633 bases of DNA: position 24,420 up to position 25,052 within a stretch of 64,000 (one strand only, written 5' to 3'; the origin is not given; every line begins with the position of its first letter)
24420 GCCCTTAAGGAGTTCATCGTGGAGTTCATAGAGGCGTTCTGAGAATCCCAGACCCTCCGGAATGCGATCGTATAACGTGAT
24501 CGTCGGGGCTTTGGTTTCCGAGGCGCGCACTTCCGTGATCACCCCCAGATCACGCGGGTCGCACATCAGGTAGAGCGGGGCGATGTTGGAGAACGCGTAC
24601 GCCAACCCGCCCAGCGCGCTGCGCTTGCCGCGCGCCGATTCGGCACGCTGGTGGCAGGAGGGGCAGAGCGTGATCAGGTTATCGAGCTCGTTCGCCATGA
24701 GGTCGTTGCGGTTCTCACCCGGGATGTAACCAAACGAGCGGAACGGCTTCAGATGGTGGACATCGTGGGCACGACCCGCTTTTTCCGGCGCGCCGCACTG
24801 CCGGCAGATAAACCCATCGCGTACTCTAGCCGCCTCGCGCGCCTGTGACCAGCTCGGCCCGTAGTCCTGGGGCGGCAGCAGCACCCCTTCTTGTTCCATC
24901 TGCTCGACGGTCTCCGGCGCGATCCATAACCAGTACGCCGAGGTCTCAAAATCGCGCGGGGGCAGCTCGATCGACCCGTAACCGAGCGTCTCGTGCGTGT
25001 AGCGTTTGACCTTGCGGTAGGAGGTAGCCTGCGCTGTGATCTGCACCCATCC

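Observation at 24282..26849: MrfA/YprA-type DUF1998 helicase carrying an embedded HNH nuclease motif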

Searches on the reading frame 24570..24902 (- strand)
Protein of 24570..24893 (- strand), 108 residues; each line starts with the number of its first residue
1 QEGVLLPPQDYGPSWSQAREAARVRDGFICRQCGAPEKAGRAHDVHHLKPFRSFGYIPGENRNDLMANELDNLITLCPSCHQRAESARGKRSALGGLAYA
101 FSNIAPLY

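Call 17: search_protein_representatives(protein=window:24570-24893:-)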
Query: 108 residues. Proteins with E-value up to 0.001 (for the whole library): 4078; up to 1e-10: 616; up to 1e-30: 11. The best 150 are listed.
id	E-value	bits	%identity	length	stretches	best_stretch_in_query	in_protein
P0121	2.4e-40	153.5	74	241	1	16-108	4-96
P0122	1.2e-38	148.1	60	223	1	1-108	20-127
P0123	6.2e-38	145.7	63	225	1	7-108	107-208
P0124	6.7e-36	139.2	56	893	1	2-108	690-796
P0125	2.9e-35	137.1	63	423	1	3-95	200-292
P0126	1.1e-33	132.0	60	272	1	9-108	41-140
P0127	1.2e-32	128.7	59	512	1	9-108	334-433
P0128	2.3e-32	127.8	55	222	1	5-108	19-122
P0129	5.1e-32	126.7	58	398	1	2-107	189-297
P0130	3.1e-31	124.1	55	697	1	9-108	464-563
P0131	3.5e-31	124.0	55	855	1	3-108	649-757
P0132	2.0e-30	121.5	56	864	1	10-107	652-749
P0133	1.6e-28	115.4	52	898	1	8-108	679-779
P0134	2.7e-28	114.7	54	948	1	7-108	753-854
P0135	2.0e-27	111.9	53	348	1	10-107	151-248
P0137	2.1e-27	111.8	52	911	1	9-108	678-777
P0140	1.8e-26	108.8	53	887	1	9-107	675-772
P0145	3.9e-25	104.5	56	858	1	12-107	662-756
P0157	5.9e-23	97.5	58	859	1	9-108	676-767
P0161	1.4e-22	96.3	60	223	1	11-87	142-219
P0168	3.1e-22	95.2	60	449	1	11-87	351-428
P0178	8.7e-22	93.7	58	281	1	11-87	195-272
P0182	2.3e-21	92.3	60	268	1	11-87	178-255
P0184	3.5e-21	91.8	57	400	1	9-85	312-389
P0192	9.9e-21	90.3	53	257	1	10-87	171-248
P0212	8.3e-20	87.3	55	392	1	11-86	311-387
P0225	2.1e-19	86.0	53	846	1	7-108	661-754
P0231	3.2e-19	85.4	54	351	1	12-87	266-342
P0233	3.4e-19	85.4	57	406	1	11-87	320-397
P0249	9.0e-19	84.0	54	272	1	11-86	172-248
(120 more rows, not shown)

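Call 19: search_protein_families(library=pfam, proteins=[P0161, P0168, P0178, P0182, P0192, P0231, P0184, P0233, P0124, P0134], max_evalue=0.01)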
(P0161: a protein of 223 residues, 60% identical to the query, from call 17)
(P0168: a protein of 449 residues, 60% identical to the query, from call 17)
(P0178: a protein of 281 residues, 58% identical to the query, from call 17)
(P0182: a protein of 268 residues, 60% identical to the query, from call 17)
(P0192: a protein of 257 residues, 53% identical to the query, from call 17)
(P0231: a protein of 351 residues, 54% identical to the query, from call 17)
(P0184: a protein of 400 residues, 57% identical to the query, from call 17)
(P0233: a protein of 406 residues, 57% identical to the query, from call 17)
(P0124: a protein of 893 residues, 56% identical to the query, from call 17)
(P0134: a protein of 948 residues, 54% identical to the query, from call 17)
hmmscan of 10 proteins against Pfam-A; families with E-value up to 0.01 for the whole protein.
P0161 (223 aa): 2 families
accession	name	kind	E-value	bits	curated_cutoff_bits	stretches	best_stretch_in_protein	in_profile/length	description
PF01844.29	HNH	-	8.2e-06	26.3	21.4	1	161-214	1-42/47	HNH endonuclease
PF06467.20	zf-FCS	-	0.00088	19.5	22.4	0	88-122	3-39/39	MYM-type Zinc finger with FCS sequence motif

P0168 (449 aa): 5 families
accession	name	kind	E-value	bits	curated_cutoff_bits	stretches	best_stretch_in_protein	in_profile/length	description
PF01844.29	HNH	-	4.9e-08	33.4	21.4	1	370-426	1-45/47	HNH endonuclease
PF06467.20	zf-FCS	-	5.4e-06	26.6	22.4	0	246-278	3-37/39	MYM-type Zinc finger with FCS sequence motif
PF13391.12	HNH_2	-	8e-05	22.9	21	1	370-432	1-65/66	HNH endonuclease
PF04570.20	zf-FLZ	-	0.0025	17.7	23.4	0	54-84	16-48/54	zinc-finger of the FCS-type, C2-C2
PF05191.20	ADK_lid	-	0.0089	16.3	26.6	0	295-308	19-32/36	Adenylate kinase, active site lid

P0178 (281 aa): 5 families
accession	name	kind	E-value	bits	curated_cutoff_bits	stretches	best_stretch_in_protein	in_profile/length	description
PF13391.12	HNH_2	-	0.00031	21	21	1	214-276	1-65/66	HNH endonuclease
PF01844.29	HNH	-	0.00032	21.2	21.4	1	214-268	1-43/47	HNH endonuclease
PF22289.1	DmmA-like_C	-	0.0011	19.3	27.4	0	103-118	14-29/44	Dimethylamine monooxygenase subunit DmmA-like, C-terminal domain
PF13248.11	Zn_ribbon_3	-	0.0011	18.8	27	0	106-121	1-15/26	zinc-ribbon domain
PF19474.4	DUF6011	-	0.0013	18.7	26.6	0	58-73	9-24/37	Family of unknown function (DUF6011)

P0182 (268 aa): 4 families
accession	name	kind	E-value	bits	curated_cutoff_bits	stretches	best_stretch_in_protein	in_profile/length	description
PF01844.29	HNH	-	1.3e-06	28.9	21.4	1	197-252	1-44/47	HNH endonuclease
PF13391.12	HNH_2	-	0.0011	19.3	21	1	197-251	1-57/66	HNH endonuclease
PF18112.7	Zn-C2H2_12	-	0.0026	18.6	23.2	0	84-97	2-15/27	Autophagy receptor zinc finger-C2H2 domain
PF03884.20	YacG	-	0.0098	16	25.5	1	128-156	2-29/52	DNA gyrase inhibitor YacG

P0192 (257 aa): 3 families
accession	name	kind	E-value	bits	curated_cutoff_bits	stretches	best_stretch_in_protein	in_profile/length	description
PF01844.29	HNH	-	8.6e-09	35.9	21.4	1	191-246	1-45/47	HNH endonuclease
PF13391.12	HNH_2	-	0.002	18.4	21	1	204-251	12-64/66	HNH endonuclease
PF09484.15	Cas_TM1802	-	0.0057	15.9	25.1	1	180-256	187-262/602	CRISPR-associated protein TM1802 (cas_TM1802)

P0231 (351 aa): 2 families
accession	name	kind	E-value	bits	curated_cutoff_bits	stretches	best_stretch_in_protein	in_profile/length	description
PF01844.29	HNH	-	1.4e-06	28.7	21.4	1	284-338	1-43/47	HNH endonuclease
PF13391.12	HNH_2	-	2.1e-06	27.9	21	1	284-346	1-65/66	HNH endonuclease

P0184 (400 aa): 4 families
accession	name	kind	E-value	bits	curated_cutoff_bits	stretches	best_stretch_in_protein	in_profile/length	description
PF01844.29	HNH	-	8.8e-07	29.4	21.4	1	333-387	1-43/47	HNH endonuclease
PF13391.12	HNH_2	-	0.00018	21.7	21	1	333-386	1-56/66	HNH endonuclease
PF06397.17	Desulfoferrod_N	-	0.0029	17.7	23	1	121-135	2-16/36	Desulfoferrodoxin, N-terminal domain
PF18716.7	VATC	-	0.0044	17.3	26.6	1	87-123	3-39/43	Vms1-associating treble clef domain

P0233 (406 aa): 3 families
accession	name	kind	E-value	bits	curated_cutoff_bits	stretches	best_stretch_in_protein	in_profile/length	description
PF01844.29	HNH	-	6.2e-05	23.5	21.4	1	339-396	1-46/47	HNH endonuclease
PF13391.12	HNH_2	-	0.00024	21.3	21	1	339-402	1-66/66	HNH endonuclease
PF01753.24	zf-MYND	-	0.0035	17.8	22.7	1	162-197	1-39/39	MYND finger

P0124 (893 aa): 6 families
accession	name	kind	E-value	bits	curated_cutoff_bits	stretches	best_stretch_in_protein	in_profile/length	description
PF00270.35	DEAD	-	4.2e-32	111.6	26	1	58-229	2-163/167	DEAD/DEAH box helicase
PF09369.15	MZB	-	3.2e-19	69.8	24.2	1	785-864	1-80/80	MrfA Zn-binding domain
PF00271.37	Helicase_C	-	1.2e-14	54.9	23.5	1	333-403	39-109/110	Helicase conserved C-terminal domain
PF01844.29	HNH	-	4e-07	30.5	21.4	1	718-771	1-43/47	HNH endonuclease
PF04851.21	ResIII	-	8.5e-06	26.2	22.5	1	55-193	3-139/164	Type III restriction enzyme, res subunit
PF22982.3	WHD_HRQ1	-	0.0048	18.3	27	0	440-461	2-23/70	ATP-dependent helicase HRQ1, winged helix domain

P0134 (948 aa): 7 families
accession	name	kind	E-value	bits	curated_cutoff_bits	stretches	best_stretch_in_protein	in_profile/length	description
PF00270.35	DEAD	-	9e-30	104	26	1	64-234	2-161/167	DEAD/DEAH box helicase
PF09369.15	MZB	-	1.8e-16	61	24.2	1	844-922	2-80/80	MrfA Zn-binding domain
PF00271.37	Helicase_C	-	4.2e-11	43.5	23.5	1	296-407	15-108/110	Helicase conserved C-terminal domain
PF01844.29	HNH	-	8.3e-08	32.7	21.4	1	776-830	1-44/47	HNH endonuclease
PF22982.3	WHD_HRQ1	-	3.3e-05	25.3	27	1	445-544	2-69/70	ATP-dependent helicase HRQ1, winged helix domain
PF04851.21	ResIII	-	0.00028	21.3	22.5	1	63-200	5-139/164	Type III restriction enzyme, res subunit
PF13391.12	HNH_2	-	0.00038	20.7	21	1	776-829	1-57/66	HNH endonuclease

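Call 24: list_cluster_members(proteins=[P0124, P0131, P0132, P0133, P0134, P0137, P0140, P0145, P0157, P0225])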
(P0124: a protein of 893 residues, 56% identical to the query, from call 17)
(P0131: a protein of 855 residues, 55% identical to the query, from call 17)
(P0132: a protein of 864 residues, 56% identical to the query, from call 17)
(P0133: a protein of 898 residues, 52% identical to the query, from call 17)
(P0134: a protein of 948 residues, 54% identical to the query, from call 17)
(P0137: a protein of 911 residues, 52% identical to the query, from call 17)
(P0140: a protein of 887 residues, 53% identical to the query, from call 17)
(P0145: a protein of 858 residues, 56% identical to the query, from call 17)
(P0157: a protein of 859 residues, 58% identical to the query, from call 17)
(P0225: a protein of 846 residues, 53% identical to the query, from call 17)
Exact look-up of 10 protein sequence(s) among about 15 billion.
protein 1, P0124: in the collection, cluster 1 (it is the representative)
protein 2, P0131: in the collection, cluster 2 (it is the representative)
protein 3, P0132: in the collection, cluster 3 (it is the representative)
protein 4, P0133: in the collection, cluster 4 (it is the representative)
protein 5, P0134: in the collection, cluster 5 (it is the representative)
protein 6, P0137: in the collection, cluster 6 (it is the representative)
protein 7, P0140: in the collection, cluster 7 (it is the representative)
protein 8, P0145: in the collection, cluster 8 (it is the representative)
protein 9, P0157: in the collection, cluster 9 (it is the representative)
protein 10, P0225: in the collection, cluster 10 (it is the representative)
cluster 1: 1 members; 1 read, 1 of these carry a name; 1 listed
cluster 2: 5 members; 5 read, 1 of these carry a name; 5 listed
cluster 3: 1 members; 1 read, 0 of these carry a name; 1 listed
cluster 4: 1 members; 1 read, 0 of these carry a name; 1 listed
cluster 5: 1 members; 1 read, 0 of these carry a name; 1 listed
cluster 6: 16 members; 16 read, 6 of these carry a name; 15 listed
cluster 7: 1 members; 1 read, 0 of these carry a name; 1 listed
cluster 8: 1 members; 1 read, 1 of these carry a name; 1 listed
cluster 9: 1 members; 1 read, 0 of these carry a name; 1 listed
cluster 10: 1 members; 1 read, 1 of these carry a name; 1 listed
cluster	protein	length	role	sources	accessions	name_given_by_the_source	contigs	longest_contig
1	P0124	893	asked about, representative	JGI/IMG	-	DEAD/DEAH box helicase domain-containing protein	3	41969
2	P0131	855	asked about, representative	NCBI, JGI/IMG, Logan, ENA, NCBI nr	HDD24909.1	MAG TPA: DEAD/DEAH box helicase [Chloroflexi bacterium] | DEAD/DEAH box helicase [Chloroflexota bacterium]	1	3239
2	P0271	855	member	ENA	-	-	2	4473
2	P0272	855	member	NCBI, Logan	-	-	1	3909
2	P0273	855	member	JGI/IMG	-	-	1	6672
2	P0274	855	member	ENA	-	-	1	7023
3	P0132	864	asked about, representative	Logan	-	-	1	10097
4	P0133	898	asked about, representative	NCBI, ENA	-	-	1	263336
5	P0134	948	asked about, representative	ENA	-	-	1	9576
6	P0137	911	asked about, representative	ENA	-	-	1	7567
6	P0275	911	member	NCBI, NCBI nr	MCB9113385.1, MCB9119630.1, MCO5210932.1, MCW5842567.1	MAG: DEAD/DEAH box helicase [Caldilinea sp.] | DEAD/DEAH box helicase [Caldilineaceae bacterium]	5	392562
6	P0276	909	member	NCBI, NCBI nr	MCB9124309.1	MAG: DEAD/DEAH box helicase [Caldilineaceae bacterium] | DEAD/DEAH box helicase [Caldilineaceae bacterium]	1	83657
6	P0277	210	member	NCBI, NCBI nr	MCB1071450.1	MAG: hypothetical protein KDL31_13955, partial [Kiritimatiellae bacterium] | hypothetical protein [Kiritimatiellia bacterium]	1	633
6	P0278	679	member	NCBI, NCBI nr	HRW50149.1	MAG TPA: DEAD/DEAH box helicase, partial [Caldilinea sp.] | DEAD/DEAH box helicase [Caldilinea sp.]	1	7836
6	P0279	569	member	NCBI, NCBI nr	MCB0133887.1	MAG: DUF1998 domain-containing protein, partial [Caldilineaceae bacterium] | DUF1998 domain-containing protein [Caldilineaceae bacterium]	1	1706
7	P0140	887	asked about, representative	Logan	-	-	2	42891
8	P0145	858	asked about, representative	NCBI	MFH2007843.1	MAG: DEAD/DEAH box helicase [bacterium]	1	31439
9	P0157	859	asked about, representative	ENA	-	-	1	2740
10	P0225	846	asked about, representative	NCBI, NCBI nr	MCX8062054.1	MAG: DEAD/DEAH box helicase [Anaerolineales bacterium] | DEAD/DEAH box helicase [Anaerolineales bacterium]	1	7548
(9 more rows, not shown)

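Call 33: list_cluster_members(proteins=[P0161, P0168, P0178, P0182, P0192, P0231, P0184, P0233, P0212, P0249])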
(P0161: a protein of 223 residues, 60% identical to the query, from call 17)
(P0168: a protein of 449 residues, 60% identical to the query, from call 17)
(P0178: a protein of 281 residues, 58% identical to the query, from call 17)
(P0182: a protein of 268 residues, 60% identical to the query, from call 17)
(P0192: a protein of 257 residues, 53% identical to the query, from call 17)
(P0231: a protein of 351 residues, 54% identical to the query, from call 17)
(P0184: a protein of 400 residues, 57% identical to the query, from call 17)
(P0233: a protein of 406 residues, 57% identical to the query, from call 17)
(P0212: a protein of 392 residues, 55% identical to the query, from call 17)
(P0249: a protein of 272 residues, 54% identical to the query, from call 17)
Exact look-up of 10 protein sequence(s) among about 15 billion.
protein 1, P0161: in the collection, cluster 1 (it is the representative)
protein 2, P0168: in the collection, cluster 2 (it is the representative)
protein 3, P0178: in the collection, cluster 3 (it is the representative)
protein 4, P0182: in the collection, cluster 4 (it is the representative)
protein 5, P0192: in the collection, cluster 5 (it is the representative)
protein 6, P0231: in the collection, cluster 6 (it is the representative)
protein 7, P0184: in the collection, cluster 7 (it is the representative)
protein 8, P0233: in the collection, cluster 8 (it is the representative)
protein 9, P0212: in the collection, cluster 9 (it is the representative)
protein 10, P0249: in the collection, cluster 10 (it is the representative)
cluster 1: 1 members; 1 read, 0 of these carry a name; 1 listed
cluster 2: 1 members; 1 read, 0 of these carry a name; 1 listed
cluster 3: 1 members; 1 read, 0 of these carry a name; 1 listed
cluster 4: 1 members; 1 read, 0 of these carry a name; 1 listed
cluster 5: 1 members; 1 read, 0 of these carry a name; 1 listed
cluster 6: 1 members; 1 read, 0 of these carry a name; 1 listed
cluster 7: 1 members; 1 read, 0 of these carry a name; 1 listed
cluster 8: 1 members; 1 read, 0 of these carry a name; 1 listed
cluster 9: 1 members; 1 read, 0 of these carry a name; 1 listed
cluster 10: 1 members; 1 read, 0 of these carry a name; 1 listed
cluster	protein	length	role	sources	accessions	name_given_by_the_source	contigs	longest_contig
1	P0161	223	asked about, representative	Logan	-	-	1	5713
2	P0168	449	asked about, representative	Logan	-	-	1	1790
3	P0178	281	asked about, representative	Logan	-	-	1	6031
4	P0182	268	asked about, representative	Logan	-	-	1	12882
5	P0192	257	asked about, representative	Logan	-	-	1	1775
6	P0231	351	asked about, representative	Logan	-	-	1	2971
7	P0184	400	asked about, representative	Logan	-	-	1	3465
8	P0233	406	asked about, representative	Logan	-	-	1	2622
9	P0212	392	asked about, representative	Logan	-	-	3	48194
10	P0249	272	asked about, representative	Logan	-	-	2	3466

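Call 36: search_protein_families(library=phrogs, proteins=[window:24606-24902:-, P0182, P0212, P0168, P0231], max_evalue=0.001)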
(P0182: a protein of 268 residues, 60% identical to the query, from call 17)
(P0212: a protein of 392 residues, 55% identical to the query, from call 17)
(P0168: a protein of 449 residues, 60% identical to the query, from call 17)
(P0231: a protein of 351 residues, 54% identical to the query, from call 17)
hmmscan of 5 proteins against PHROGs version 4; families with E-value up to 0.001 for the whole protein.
window:24606-24902:- (99 aa): 16 families
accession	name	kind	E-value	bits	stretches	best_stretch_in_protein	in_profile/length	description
phrog_8446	-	DNA, RNA and nucleotide metabolism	6.8e-18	66.1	1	13-90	123-198/211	HNH endonuclease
phrog_144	-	DNA, RNA and nucleotide metabolism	3.5e-14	53.8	1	14-95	68-140/175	HNH endonuclease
phrog_119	-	DNA, RNA and nucleotide metabolism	7.1e-12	45.9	1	16-95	189-262/443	HNH endonuclease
phrog_1271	-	DNA, RNA and nucleotide metabolism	2e-11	44.9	1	12-94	248-322/361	HNH endonuclease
phrog_8048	-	DNA, RNA and nucleotide metabolism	2e-11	44.6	1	13-91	159-229/273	HNH endonuclease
phrog_589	-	DNA, RNA and nucleotide metabolism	1.6e-10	42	1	14-89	75-140/179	HNH endonuclease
phrog_4581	-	head and packaging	2.2e-10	41.5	1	17-90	52-111/395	terminase small subunit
phrog_5956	-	DNA, RNA and nucleotide metabolism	3.1e-10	40.9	1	17-91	46-111/138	HNH endonuclease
phrog_7785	-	DNA, RNA and nucleotide metabolism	1.8e-09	38.7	1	20-90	60-114/147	HNH endonuclease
phrog_740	-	DNA, RNA and nucleotide metabolism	1.2e-07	32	1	20-98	28-95/332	HNH endonuclease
phrog_333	-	DNA, RNA and nucleotide metabolism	3e-07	31.7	1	13-94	16-85/138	HNH endonuclease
phrog_2323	-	DNA, RNA and nucleotide metabolism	3.9e-07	31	1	11-94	17-90/113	HNH endonuclease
phrog_2255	-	DNA, RNA and nucleotide metabolism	1.1e-05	25.9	1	26-91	106-172/211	HNH endonuclease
phrog_5200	-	DNA, RNA and nucleotide metabolism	9.4e-05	23.4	1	17-88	27-85/154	HNH endonuclease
phrog_3106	-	DNA, RNA and nucleotide metabolism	0.00028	21.7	1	29-91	160-224/252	HNH endonuclease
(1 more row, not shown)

P0182 (268 aa): 15 families
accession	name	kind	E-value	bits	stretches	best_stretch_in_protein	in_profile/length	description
phrog_1271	-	DNA, RNA and nucleotide metabolism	2.1e-30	107.3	2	82-256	177-319/361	HNH endonuclease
phrog_8446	-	DNA, RNA and nucleotide metabolism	1.8e-22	81.1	1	128-254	108-197/211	HNH endonuclease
phrog_8048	-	DNA, RNA and nucleotide metabolism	2.8e-11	44.2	1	178-252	160-225/273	HNH endonuclease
phrog_119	-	DNA, RNA and nucleotide metabolism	4.7e-11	43.1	1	176-253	185-255/443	HNH endonuclease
phrog_144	-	DNA, RNA and nucleotide metabolism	1.1e-10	42.4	1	175-252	65-132/175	HNH endonuclease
phrog_5956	-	DNA, RNA and nucleotide metabolism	9.4e-09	36.1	1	181-253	46-108/138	HNH endonuclease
phrog_740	-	DNA, RNA and nucleotide metabolism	1.8e-07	31.5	1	185-253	29-85/332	HNH endonuclease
phrog_589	-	DNA, RNA and nucleotide metabolism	3.3e-07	31.2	1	175-251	72-137/179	HNH endonuclease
phrog_333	-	DNA, RNA and nucleotide metabolism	6.3e-06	27.4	1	178-251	17-77/138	HNH endonuclease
phrog_4581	-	head and packaging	9.1e-06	26.3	1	177-251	48-107/395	terminase small subunit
phrog_15471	-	DNA, RNA and nucleotide metabolism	0.00013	22.9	0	43-93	100-152/183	HNH endonuclease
phrog_7785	-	DNA, RNA and nucleotide metabolism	0.00019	22.4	1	181-252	57-111/147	HNH endonuclease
phrog_16726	-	DNA, RNA and nucleotide metabolism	0.00036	21.3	1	185-228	84-127/308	HNH endonuclease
phrog_6050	-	DNA, RNA and nucleotide metabolism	0.00072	19.5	1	182-254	299-359/402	HNH endonuclease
phrog_9706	-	unknown function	0.00086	20.7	0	9-36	11-42/56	-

P0212 (392 aa): 10 families
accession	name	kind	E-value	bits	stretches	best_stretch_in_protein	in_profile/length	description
phrog_1271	-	DNA, RNA and nucleotide metabolism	2.5e-38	133.4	3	192-386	171-316/361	HNH endonuclease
phrog_8446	-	DNA, RNA and nucleotide metabolism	4.5e-18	66.7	1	213-386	43-196/211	HNH endonuclease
phrog_8048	-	DNA, RNA and nucleotide metabolism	1e-11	45.6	1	318-385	167-225/273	HNH endonuclease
phrog_2308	-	unknown function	3.6e-11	44.3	1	74-136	70-130/138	-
phrog_9706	-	unknown function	4.4e-10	40.9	0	106-141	10-52/56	-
phrog_15471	-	DNA, RNA and nucleotide metabolism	6.3e-10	40.2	1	54-99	100-141/183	HNH endonuclease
phrog_144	-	DNA, RNA and nucleotide metabolism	9.5e-10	39.4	1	260-385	25-132/175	HNH endonuclease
phrog_4581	-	head and packaging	4.7e-08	33.8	1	313-384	51-107/395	terminase small subunit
phrog_589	-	DNA, RNA and nucleotide metabolism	5e-05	24.1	1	308-384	72-137/179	HNH endonuclease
phrog_16726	-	DNA, RNA and nucleotide metabolism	0.00025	21.8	1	317-383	83-138/308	HNH endonuclease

P0168 (449 aa): 19 families
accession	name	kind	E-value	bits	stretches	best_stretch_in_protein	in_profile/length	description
phrog_1271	-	DNA, RNA and nucleotide metabolism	8.6e-49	167.8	4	243-434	173-324/361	HNH endonuclease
phrog_8446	-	DNA, RNA and nucleotide metabolism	1.2e-24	88.2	1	319-429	93-199/211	HNH endonuclease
phrog_2308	-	unknown function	3.8e-18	66.9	2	6-50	92-132/138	-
phrog_144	-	DNA, RNA and nucleotide metabolism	2.2e-15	57.7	1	350-428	67-135/175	HNH endonuclease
phrog_589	-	DNA, RNA and nucleotide metabolism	3.7e-14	53.9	1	348-424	72-137/179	HNH endonuclease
phrog_119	-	DNA, RNA and nucleotide metabolism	6.1e-12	46.1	1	350-428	186-257/443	HNH endonuclease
phrog_8048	-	DNA, RNA and nucleotide metabolism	2.3e-11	44.4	1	352-431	161-238/273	HNH endonuclease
phrog_5956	-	DNA, RNA and nucleotide metabolism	9.5e-10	39.3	1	353-429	44-111/138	HNH endonuclease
phrog_4581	-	head and packaging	2.3e-09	38.1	1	351-425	49-108/395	terminase small subunit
phrog_333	-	DNA, RNA and nucleotide metabolism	5.3e-08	34.1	1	343-424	8-77/138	HNH endonuclease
phrog_15471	-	DNA, RNA and nucleotide metabolism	1.4e-07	32.6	0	249-284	104-135/183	HNH endonuclease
phrog_7785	-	DNA, RNA and nucleotide metabolism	4e-07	31.1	1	357-427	60-113/147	HNH endonuclease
phrog_14913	-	DNA, RNA and nucleotide metabolism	1.8e-06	29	0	10-45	95-129/149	HNH endonuclease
phrog_740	-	DNA, RNA and nucleotide metabolism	2.7e-06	27.6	1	357-427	28-86/332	HNH endonuclease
phrog_2323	-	DNA, RNA and nucleotide metabolism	7.8e-06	26.8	1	349-426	18-84/113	HNH endonuclease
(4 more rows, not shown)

P0231 (351 aa): 16 families
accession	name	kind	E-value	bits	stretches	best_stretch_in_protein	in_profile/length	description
phrog_1271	-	DNA, RNA and nucleotide metabolism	3.2e-29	103.4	1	132-344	136-320/361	HNH endonuclease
phrog_8446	-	DNA, RNA and nucleotide metabolism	1.7e-20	74.6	1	214-343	93-199/211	HNH endonuclease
phrog_119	-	DNA, RNA and nucleotide metabolism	4e-13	50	1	267-343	189-258/443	HNH endonuclease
phrog_144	-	DNA, RNA and nucleotide metabolism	9.7e-12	45.9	1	266-341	69-134/175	HNH endonuclease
phrog_8048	-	DNA, RNA and nucleotide metabolism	6.5e-11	42.9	1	266-343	161-229/273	HNH endonuclease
phrog_7785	-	DNA, RNA and nucleotide metabolism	6.8e-09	36.9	1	273-342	62-114/147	HNH endonuclease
phrog_333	-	DNA, RNA and nucleotide metabolism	6.8e-08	33.8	1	255-338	6-77/138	HNH endonuclease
phrog_589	-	DNA, RNA and nucleotide metabolism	5.7e-07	30.5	1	263-337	72-136/179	HNH endonuclease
phrog_740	-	DNA, RNA and nucleotide metabolism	2.2e-06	27.9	1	273-341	30-86/332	HNH endonuclease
phrog_2308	-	unknown function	6.3e-06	27.3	1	155-251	49-133/138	-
phrog_6050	-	DNA, RNA and nucleotide metabolism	8.9e-06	25.8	1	268-340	298-358/402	HNH endonuclease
phrog_16726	-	DNA, RNA and nucleotide metabolism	8.7e-05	23.4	1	271-310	83-122/308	HNH endonuclease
phrog_5200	-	DNA, RNA and nucleotide metabolism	0.0001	23.3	1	265-343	24-88/154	HNH endonuclease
phrog_9706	-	unknown function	0.00011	23.5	0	159-193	6-44/56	-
phrog_24030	-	DNA, RNA and nucleotide metabolism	0.00032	21.1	1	273-345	10-68/342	RNA ligase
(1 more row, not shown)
